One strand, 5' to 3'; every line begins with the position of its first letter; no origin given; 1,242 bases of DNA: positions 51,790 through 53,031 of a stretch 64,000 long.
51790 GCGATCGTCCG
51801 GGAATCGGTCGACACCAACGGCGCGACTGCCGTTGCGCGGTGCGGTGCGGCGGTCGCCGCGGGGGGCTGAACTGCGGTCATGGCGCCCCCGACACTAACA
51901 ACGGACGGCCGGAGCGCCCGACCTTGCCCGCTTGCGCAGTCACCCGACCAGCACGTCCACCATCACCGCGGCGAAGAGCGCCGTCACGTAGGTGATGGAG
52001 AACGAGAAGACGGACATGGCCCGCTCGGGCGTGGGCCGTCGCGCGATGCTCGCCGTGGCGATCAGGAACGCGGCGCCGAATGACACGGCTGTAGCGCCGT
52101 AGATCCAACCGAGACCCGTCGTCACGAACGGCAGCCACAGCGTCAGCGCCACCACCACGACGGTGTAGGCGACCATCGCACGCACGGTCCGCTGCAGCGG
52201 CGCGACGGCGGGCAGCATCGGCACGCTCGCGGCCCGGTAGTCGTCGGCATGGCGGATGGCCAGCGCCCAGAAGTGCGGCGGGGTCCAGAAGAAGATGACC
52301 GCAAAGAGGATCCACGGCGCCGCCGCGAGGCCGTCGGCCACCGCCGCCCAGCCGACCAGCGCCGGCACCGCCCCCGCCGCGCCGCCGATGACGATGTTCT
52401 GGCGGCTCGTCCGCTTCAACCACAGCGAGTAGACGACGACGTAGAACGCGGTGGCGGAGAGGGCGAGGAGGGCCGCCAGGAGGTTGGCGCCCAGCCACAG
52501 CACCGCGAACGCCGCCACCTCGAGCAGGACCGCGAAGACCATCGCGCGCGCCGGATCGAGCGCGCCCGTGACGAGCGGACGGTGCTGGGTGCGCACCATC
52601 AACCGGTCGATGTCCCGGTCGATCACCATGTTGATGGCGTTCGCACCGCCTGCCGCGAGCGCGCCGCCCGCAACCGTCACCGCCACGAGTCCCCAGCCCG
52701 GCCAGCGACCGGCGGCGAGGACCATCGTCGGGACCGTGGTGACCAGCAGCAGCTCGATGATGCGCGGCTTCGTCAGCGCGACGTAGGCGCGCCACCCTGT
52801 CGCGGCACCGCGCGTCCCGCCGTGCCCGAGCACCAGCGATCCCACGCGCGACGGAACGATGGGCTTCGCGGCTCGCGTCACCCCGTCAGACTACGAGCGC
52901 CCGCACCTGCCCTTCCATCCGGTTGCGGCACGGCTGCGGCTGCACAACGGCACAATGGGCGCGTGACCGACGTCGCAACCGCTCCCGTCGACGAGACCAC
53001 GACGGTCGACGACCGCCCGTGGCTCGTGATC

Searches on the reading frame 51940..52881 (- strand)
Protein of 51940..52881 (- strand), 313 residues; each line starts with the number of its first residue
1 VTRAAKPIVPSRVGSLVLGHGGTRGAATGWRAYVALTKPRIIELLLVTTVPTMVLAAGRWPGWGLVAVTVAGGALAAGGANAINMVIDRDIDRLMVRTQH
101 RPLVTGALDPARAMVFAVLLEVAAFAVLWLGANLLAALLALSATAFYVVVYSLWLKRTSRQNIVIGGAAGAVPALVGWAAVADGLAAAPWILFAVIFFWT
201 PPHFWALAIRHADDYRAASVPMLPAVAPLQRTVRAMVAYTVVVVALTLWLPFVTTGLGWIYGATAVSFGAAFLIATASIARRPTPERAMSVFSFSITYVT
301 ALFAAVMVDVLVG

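Call 3: search_protein_families(library=pfam, proteins=[window:51940-52881:-], max_evalue=1)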
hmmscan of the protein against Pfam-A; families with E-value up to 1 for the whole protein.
window:51940-52881:- (313 aa): 1 family
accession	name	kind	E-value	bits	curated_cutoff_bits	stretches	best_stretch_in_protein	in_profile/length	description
PF01040.23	UbiA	-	7.4e-59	199.5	34.2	1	45-294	1-245/250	UbiA prenyltransferase family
